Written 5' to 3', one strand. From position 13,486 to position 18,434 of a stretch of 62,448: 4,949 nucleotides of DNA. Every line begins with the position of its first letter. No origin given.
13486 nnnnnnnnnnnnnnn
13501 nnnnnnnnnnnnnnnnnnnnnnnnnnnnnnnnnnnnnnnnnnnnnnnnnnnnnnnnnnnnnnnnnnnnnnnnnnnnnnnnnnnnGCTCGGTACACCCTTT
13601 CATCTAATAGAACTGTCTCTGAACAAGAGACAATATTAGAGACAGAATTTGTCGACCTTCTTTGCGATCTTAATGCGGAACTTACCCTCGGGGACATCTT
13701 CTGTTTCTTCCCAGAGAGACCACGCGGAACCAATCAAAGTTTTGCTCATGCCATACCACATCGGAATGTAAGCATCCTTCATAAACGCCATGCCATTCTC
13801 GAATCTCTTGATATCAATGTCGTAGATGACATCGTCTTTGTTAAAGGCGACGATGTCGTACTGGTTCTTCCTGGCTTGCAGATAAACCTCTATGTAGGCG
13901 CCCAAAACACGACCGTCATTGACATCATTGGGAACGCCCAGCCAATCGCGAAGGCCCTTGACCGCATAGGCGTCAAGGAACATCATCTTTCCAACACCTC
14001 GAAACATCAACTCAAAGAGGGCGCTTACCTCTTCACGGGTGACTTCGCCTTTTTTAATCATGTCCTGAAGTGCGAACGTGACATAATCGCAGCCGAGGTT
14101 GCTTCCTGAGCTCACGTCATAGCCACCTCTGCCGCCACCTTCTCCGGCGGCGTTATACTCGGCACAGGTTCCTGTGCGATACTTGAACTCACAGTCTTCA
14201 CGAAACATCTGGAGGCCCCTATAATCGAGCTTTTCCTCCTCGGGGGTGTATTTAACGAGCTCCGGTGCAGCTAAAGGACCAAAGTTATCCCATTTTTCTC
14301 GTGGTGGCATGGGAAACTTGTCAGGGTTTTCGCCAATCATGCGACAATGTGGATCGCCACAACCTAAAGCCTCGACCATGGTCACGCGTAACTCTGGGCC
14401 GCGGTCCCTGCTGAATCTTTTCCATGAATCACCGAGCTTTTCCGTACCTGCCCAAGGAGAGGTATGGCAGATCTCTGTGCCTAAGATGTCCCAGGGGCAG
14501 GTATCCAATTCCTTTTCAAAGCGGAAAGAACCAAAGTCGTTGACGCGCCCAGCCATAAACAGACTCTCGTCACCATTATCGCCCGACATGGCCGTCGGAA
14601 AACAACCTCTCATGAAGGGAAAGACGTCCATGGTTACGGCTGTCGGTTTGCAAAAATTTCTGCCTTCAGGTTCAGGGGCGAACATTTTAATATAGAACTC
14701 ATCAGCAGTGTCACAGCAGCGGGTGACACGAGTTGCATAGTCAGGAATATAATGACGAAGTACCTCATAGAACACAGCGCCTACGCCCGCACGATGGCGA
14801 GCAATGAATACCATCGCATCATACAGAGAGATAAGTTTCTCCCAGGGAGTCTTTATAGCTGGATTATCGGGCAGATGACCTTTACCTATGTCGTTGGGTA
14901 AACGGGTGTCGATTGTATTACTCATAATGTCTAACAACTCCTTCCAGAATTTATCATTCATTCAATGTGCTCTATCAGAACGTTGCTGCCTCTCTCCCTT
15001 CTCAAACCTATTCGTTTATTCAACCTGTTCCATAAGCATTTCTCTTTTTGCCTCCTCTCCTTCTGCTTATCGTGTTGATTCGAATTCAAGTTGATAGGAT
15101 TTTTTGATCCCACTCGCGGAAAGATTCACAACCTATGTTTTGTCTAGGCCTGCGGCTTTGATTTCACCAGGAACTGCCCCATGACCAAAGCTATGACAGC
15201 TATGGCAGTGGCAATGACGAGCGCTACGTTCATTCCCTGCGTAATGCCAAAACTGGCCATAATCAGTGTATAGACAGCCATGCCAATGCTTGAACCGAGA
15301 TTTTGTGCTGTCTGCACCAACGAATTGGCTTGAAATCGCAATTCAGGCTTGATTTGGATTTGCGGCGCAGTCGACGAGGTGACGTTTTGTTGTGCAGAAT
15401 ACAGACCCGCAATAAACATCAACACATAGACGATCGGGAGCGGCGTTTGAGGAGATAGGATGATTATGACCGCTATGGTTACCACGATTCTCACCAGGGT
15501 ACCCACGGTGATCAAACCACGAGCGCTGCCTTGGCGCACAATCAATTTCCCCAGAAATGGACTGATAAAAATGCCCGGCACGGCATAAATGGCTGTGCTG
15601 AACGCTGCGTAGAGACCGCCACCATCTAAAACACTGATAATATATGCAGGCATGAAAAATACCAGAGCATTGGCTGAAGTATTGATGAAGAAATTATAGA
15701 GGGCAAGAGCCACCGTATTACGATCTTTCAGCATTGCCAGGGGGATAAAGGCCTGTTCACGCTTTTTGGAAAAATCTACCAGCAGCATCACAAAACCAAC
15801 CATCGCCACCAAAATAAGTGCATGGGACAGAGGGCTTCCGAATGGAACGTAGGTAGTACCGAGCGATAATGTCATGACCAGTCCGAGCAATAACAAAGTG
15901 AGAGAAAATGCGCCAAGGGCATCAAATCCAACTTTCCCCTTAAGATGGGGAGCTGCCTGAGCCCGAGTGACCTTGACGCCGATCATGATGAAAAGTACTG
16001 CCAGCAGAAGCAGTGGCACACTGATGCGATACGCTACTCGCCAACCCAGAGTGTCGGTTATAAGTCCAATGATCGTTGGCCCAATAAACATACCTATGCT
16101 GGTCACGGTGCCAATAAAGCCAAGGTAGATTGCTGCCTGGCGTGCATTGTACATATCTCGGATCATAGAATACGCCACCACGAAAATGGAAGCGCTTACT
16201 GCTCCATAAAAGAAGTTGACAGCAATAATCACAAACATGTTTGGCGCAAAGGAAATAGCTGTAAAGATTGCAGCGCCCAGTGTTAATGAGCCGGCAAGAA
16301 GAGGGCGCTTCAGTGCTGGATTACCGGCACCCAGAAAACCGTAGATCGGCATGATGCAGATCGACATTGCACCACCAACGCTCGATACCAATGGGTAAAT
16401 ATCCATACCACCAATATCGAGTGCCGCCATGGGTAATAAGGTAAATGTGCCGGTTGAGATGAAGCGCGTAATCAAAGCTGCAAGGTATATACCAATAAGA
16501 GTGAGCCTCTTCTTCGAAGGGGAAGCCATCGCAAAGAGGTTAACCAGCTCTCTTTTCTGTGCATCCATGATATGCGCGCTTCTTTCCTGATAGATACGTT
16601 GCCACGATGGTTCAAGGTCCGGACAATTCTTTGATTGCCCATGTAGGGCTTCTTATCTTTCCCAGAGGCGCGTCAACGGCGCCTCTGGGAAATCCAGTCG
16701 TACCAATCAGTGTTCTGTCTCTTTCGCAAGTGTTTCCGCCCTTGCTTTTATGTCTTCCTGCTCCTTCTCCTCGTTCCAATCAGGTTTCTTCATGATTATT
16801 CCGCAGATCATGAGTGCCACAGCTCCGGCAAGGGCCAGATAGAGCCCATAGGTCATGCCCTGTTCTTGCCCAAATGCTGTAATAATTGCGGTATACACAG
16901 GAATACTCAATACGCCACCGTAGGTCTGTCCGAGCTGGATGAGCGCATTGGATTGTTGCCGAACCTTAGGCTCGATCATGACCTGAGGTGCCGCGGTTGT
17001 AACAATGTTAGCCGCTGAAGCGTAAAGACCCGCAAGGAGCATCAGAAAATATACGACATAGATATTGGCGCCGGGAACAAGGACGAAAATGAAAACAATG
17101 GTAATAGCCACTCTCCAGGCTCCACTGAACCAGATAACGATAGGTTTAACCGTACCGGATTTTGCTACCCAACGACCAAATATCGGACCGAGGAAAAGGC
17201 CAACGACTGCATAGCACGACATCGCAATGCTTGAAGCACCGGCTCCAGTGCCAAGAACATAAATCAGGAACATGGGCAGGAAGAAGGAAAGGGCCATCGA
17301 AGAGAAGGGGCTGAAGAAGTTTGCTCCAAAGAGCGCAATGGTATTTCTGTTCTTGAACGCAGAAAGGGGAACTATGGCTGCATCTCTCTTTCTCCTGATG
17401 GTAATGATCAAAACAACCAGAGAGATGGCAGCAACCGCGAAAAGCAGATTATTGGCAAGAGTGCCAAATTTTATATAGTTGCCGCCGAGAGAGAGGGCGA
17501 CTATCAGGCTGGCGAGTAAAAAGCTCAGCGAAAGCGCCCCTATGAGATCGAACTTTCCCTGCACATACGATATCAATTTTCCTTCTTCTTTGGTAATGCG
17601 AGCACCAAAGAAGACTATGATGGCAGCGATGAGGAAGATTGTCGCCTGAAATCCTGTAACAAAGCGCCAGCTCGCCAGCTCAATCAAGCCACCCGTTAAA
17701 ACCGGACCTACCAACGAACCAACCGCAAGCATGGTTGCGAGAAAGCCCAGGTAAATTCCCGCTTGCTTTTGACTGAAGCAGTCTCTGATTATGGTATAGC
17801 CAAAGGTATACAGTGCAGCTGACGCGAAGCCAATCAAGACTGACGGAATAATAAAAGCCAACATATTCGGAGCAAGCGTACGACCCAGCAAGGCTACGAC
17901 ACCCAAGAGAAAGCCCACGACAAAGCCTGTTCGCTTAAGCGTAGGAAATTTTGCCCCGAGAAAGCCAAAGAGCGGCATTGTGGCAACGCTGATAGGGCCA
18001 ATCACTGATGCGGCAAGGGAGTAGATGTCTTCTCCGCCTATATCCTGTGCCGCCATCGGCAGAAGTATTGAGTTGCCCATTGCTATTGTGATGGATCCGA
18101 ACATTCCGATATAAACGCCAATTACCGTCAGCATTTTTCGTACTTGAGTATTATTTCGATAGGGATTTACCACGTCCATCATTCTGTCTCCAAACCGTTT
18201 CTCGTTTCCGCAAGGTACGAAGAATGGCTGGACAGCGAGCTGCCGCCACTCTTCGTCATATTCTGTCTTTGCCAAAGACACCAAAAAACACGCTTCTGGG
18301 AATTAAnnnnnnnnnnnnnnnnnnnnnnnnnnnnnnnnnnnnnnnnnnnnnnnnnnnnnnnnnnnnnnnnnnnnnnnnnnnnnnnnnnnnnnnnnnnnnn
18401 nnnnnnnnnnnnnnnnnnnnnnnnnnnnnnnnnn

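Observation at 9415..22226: A 12.8-kb lower-G+C island encoding an uncharacterised regulated uptake-and-conversion pathway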

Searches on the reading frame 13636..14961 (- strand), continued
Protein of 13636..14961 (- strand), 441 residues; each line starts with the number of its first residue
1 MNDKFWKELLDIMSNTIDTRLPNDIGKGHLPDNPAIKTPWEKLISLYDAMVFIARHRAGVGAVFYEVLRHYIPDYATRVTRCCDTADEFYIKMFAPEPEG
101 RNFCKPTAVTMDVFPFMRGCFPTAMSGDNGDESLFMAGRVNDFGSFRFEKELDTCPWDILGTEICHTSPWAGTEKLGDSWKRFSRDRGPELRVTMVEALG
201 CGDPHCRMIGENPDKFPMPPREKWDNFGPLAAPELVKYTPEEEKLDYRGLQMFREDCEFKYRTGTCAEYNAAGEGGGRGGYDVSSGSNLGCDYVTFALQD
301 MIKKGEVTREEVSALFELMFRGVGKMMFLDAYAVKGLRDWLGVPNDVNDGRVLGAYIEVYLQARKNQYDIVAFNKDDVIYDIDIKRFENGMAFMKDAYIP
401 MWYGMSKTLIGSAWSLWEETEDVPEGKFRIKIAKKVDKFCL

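Call 65: search_protein_families(library=pfam, proteins=[L015:6425-7312:-, L015:7458-9149:+, L015:9202-9606:+, L015:13949-14875:+, L015:14996-15550:-, L015:15665-16540:+, L015:16699-17571:+, L015:17665-18198:+, L015:19890-20690:+, L015:2456-3307:-], max_evalue=0.001)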
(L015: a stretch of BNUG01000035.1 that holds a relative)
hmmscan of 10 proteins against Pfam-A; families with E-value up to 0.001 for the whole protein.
L015:6425-7312:- (295 aa): 1 family
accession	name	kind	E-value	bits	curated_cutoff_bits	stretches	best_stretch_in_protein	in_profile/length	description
PF02548.21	Pantoate_transf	-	5.2e-37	128.1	28.7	1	105-271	90-258/259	Ketopantoate hydroxymethyltransferase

L015:7458-9149:+ (564 aa): 1 family
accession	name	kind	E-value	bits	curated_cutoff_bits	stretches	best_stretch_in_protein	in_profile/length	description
PF00118.29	Cpn60_TCP1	-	6.1e-69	233.4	34.3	1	59-552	1-481/490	TCP-1/cpn60 chaperonin family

L015:9202-9606:+ (135 aa): 1 family
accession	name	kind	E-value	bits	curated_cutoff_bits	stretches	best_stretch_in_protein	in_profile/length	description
PF05698.19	Trigger_C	-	5.4e-16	59.5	22.7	1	1-132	25-160/162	Bacterial trigger factor protein (TF) C-terminus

L015:13949-14875:+ (309 aa): 1 family
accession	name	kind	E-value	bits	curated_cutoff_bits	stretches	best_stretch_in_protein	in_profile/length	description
PF02548.21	Pantoate_transf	-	4.4e-41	141.5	28.7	1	34-283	2-259/259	Ketopantoate hydroxymethyltransferase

L015:14996-15550:- (184 aa): 1 family
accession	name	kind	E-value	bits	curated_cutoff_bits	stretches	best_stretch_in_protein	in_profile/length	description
PF14278.11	TetR_C_8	-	1.4e-08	35.2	26.1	1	91-179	5-100/103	Transcriptional regulator C-terminal region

L015:15665-16540:+ (292 aa): 2 families
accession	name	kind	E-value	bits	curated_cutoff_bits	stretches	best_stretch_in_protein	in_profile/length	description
PF00196.25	GerE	-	4.6e-14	52.2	23.5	1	219-273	1-55/57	Bacterial regulatory proteins, luxR family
PF13384.12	HTH_23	-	0.00042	20.5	24.6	1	224-258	6-40/50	Homeodomain-like domain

L015:16699-17571:+ (291 aa): 1 family
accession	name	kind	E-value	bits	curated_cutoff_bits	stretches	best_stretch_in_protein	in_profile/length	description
PF02548.21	Pantoate_transf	-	1e-42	146.8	28.7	1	16-265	2-259/259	Ketopantoate hydroxymethyltransferase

L015:17665-18198:+ (178 aa): 1 family
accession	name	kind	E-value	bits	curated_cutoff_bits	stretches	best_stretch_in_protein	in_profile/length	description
PF13669.12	Glyoxalase_4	-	6.8e-09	36.4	27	1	15-118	2-93/109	Glyoxalase/Bleomycin resistance protein/Dioxygenase superfamily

L015:19890-20690:+ (267 aa): 1 family
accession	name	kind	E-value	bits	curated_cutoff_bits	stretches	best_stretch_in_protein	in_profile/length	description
PF00196.25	GerE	-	4.9e-11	42.5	23.5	1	200-252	2-54/57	Bacterial regulatory proteins, luxR family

L015:2456-3307:- (283 aa): 3 families
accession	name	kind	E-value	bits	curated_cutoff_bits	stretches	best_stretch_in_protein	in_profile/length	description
PF13561.12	adh_short_C2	-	4.1e-31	108.8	27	2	172-268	138-233/236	Enoyl-(Acyl carrier protein) reductase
PF00106.31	adh_short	-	4.5e-15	56.1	26.6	2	5-122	3-127/195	short chain dehydrogenase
PF08659.16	KR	-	0.00079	19.8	22.6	0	5-86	3-88/180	KR domain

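Call 66: search_protein_families(library=pfam, proteins=[L019:266-1675:+, L019:1744-2607:+, L019:2708-3598:+, L019:3640-4575:+, L019:6311-7069:+, L019:7115-7984:+, L019:8043-8951:+, L019:9101-9877:+, L019:15984-16934:+, L019:16927-18291:+], max_evalue=0.001)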
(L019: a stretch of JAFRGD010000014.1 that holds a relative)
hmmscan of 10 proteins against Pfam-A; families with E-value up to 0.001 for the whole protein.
L019:266-1675:+ (470 aa): 1 family
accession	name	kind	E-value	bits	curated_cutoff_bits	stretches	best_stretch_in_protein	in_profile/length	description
PF07690.21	MFS_1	-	1.1e-26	94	33.4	1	19-416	2-344/347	Major Facilitator Superfamily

L019:1744-2607:+ (288 aa): 1 family
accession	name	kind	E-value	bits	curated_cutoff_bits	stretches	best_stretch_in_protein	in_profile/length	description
PF02548.21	Pantoate_transf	-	2.2e-40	139.2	28.7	1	18-265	2-257/259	Ketopantoate hydroxymethyltransferase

L019:2708-3598:+ (297 aa): 1 family
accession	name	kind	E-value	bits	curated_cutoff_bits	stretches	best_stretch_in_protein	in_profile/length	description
PF02548.21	Pantoate_transf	-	2e-34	119.7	28.7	1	25-275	3-259/259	Ketopantoate hydroxymethyltransferase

L019:3640-4575:+ (312 aa): 7 families
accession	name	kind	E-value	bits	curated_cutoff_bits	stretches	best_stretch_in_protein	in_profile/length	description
PF13561.12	adh_short_C2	-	3.4e-30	105.8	27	2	13-136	6-136/236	Enoyl-(Acyl carrier protein) reductase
PF00106.31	adh_short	-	3.4e-23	82.6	26.6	1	5-135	2-141/195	short chain dehydrogenase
PF08659.16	KR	-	2.1e-11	44.5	22.6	1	7-91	4-92/180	KR domain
PF16363.11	GDP_Man_Dehyd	-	7.4e-09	35.9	27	1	8-131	2-130/332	GDP-mannose 4,6 dehydratase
PF01370.27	Epimerase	-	1.4e-08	34.9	20.9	1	7-130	2-115/240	NAD dependent epimerase/dehydratase family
PF07993.18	NAD_binding_4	-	4.8e-05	23.1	20.1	0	8-140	1-147/258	Male sterility protein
PF01073.25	3Beta_HSD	-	0.00017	21.2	22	1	7-114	1-102/280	3-beta hydroxysteroid dehydrogenase/isomerase family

L019:6311-7069:+ (253 aa): 5 families
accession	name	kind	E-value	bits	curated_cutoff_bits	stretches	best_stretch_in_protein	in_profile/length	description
PF00196.25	GerE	-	2.5e-14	53.1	23.5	1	193-246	2-55/57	Bacterial regulatory proteins, luxR family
PF08279.18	HTH_11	-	2.7e-05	24.4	25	1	210-251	17-54/55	HTH domain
PF02796.21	HTH_7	-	0.0001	22.8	23.8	1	200-227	13-40/45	Helix-turn-helix domain of resolvase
PF05043.19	Mga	-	0.00016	22.6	21.1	1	206-248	28-68/87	Mga helix-turn-helix domain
PF13936.12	HTH_38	-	0.00034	20.7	27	1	200-229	12-41/44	Helix-turn-helix domain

L019:7115-7984:+ (290 aa): 3 families
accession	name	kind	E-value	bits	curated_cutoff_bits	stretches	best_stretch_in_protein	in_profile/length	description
PF13561.12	adh_short_C2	-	2.5e-53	181.5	27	1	41-287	1-235/236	Enoyl-(Acyl carrier protein) reductase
PF00106.31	adh_short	-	1.1e-47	162.5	26.6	1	35-229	1-191/195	short chain dehydrogenase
PF08659.16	KR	-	1.3e-10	41.9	22.6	1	38-200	4-162/180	KR domain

L019:8043-8951:+ (303 aa): 1 family
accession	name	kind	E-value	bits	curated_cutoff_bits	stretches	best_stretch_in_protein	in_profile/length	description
PF02548.21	Pantoate_transf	-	4.2e-36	125.1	28.7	1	35-281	2-258/259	Ketopantoate hydroxymethyltransferase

L019:9101-9877:+ (259 aa): 1 family
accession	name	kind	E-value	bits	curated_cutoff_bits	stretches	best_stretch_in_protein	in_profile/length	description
PF05698.19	Trigger_C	-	1.3e-13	51.7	22.7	1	114-254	19-162/162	Bacterial trigger factor protein (TF) C-terminus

L019:15984-16934:+ (317 aa): 3 families
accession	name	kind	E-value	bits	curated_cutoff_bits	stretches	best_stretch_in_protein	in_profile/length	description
PF07859.19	Abhydrolase_3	-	2.2e-53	181.6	25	1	87-292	1-208/210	alpha/beta hydrolase fold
PF20434.5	BD-FAE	-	1.7e-23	83.7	26.8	1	80-179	9-111/215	BD-FAE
PF00135.34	COesterase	-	7.2e-12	45.5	27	1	81-177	100-203/515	Carboxylesterase family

L019:16927-18291:+ (455 aa): 1 family
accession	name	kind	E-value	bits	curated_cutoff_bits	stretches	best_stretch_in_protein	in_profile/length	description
PF01554.23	MatE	-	1.4e-48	165.1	24.9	2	27-188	1-160/161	MatE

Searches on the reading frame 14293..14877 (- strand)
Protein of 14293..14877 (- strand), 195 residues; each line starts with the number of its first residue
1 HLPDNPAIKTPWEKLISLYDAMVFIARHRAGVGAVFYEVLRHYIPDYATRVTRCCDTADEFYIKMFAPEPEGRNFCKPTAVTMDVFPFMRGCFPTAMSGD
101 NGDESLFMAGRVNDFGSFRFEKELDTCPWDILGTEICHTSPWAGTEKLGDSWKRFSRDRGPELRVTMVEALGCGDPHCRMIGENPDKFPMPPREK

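Call 90: search_solved_structures(query=A6, max_evalue=10, show_alignments=1)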
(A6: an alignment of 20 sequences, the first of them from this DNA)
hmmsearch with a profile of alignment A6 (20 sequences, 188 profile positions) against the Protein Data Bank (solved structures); distinct sequences matched with E-value up to 10: 2.
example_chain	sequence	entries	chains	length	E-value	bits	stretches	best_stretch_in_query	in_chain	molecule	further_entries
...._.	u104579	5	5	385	0.02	17.7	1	32-119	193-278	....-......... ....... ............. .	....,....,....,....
5fru_A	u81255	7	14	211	0.05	16.4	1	145-181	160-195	Positive phenol-degradative gene regulator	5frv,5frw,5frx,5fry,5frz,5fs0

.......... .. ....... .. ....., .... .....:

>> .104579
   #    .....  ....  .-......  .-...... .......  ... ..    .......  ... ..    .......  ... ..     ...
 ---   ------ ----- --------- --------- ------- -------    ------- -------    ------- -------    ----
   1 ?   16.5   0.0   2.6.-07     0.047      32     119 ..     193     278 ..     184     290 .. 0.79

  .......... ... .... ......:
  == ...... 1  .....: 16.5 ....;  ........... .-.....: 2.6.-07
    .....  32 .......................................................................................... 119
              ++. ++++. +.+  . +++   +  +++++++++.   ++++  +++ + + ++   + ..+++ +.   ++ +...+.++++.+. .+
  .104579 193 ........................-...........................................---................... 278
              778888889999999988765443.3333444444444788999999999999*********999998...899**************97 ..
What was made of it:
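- Tried and rejected: The N-terminal half gives a weak hit to an Fe-type butanol dehydrogenase at E = 0.02, which I take to be chance similarity over a helical stretch (call 90).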

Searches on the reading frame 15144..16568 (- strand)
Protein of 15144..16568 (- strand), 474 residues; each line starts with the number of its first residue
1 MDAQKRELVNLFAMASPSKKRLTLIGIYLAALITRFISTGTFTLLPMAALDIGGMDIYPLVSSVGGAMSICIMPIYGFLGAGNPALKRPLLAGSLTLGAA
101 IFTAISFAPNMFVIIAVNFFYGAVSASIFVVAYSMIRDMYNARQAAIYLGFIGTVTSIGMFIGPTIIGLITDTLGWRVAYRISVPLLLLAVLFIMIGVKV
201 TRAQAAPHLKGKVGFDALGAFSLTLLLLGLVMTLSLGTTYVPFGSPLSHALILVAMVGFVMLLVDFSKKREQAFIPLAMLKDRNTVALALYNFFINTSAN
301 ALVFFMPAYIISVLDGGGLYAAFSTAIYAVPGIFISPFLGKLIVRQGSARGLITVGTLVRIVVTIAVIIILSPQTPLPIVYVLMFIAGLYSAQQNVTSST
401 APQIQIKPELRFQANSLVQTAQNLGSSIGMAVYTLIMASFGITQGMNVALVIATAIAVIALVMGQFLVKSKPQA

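Call 3: search_protein_families(library=pfam, proteins=[window:15144-16568:-], max_evalue=0.01)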
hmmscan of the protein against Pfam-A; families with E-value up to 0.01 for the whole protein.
window:15144-16568:- (474 aa): 1 family
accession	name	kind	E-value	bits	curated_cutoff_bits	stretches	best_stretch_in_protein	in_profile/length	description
PF07690.21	MFS_1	-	2e-32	112.9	33.4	2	28-429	2-346/347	Major Facilitator Superfamily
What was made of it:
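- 15144..16568 (-): MFS1 transporter (474 aa). MFS_1 (call 3).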

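Call 4: search_protein_families(library=ncbifam, proteins=[window:15144-16568:-], max_evalue=0.01)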
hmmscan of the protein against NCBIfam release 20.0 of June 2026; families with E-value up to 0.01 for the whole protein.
window:15144-16568:- (474 aa): 18 families
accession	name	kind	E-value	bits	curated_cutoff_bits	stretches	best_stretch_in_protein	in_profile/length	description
TIGR00711.1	efflux_EmrB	subfamily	1e-17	64.1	230.2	1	104-438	83-409/485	DHA2 family efflux MFS transporter permease subunit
NF040895.2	MFS_effux_SdrM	equivalog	1.7e-11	43.9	550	1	149-463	131-432/441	multidrug efflux MFS transporter SdrM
NF000089.1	qac_MFS_AB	exception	1.5e-09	37.2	900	1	55-193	60-193/514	QacA/B family quaternary ammonium compound efflux MFS transporter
NF040856.1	FexB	exception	2.9e-09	36.2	950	1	53-433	45-416/469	chloramphenicol/florfenicol efflux MFS transporter FexB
TIGR00880.1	2_A_01_02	superfamily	3.6e-08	33.6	131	1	88-195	28-135/141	multidrug resistance protein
NF000095.1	tet_MFS_OtrB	exception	8.9e-08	31.1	999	1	24-440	32-440/563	oxytetracycline resistance efflux MFS transporter OtrB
TIGR00893.1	2A0114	subfamily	1.5e-07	30.7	395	1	87-196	290-397/399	D-galactonate transporter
NF052222.1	UridTportUriT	equivalog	2.5e-07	30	600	1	90-468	77-453/463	uridine transporter UriT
NF000218.1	FexA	exception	4.3e-07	28.9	900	1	21-447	20-440/475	chloramphenicol/florfenicol efflux MFS transporter FexA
NF008314.0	PRK11102.1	equivalog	2.1e-06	27.3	303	1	87-203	74-190/396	Bcr/CflA family multidrug efflux MFS transporter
NF012174.0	tet_MFS_A_B_C_D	equivalog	3.2e-06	26.2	475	1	64-201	48-181/382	Tet(A)/Tet(B)/Tet(C) family tetracycline efflux MFS transporter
TIGR00710.1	efflux_Bcr_CflA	subfamily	3.7e-06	26.6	200.9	1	88-206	70-188/385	Bcr/CflA family efflux MFS transporter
TIGR00900.1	2A0121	subfamily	4.3e-06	26.3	319.6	1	311-462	26-175/364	H+ Antiporter protein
NF011571.1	PRK14995.1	subfamily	1.1e-05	24.4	701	1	56-440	48-414/493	SmvA family efflux MFS transporter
NF000025.1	MFS_efflux_tcmA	exception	4.8e-05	22.3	999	1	101-439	104-433/538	tetracenomycin C efflux MFS transporter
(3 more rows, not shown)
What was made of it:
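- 15144..16568 (-): Its best NCBIfam match is DHA2/EmrB, at 64 bits against a cut-off of 230 (call 4).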

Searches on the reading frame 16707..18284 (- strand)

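Call 3: search_protein_families(library=pfam, proteins=[window:16707-18284:-], max_evalue=0.01)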
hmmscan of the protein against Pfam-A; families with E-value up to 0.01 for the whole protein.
window:16707-18284:- (525 aa): 3 families
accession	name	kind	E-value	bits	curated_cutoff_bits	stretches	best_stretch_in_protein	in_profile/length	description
PF07690.21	MFS_1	-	2e-30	106.4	33.4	2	59-264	3-225/347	Major Facilitator Superfamily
PF03137.26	OATP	-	1.1e-05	24.4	25.8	1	142-200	134-192/545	Organic Anion Transporter Polypeptide (OATP) family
PF13347.12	MFS_2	-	0.00021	20.4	27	1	328-498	12-188/427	MFS/sugar transport protein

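Call 4: search_protein_families(library=ncbifam, proteins=[window:16707-18284:-], max_evalue=0.01)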
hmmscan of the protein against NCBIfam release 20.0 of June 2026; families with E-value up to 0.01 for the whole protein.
window:16707-18284:- (525 aa): 10 families
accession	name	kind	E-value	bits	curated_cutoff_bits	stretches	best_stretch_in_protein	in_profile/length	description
TIGR00711.1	efflux_EmrB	subfamily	1.5e-16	60.3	230.2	1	100-469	51-409/485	DHA2 family efflux MFS transporter permease subunit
NF040856.1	FexB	exception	4.5e-14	52.1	950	1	51-407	15-359/469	chloramphenicol/florfenicol efflux MFS transporter FexB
TIGR00880.1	2_A_01_02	superfamily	6.5e-14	52.2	131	2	118-226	28-136/141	multidrug resistance protein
NF000218.1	FexA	exception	1.2e-08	34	900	1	46-424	19-385/475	chloramphenicol/florfenicol efflux MFS transporter FexA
NF000009.1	tet_MFS_Tcr3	exception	1.6e-08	33.6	1000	1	101-353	80-329/512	tetracycline efflux MFS transporter Tcr3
TIGR00710.1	efflux_Bcr_CflA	subfamily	3.6e-08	33.3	200.9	1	122-270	74-223/385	Bcr/CflA family efflux MFS transporter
NF000095.1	tet_MFS_OtrB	exception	1.9e-07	30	999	1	77-468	51-437/563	oxytetracycline resistance efflux MFS transporter OtrB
NF040895.2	MFS_effux_SdrM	equivalog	3.6e-07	29.6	550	1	48-420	2-356/441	multidrug efflux MFS transporter SdrM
NF052292.1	efflux_CraA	equivalog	3.3e-05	23.1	725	1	117-230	79-188/409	chloramphenicol efflux MFS transporter CraA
NF008314.0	PRK11102.1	equivalog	0.0019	17.5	303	1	57-233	16-190/396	Bcr/CflA family multidrug efflux MFS transporter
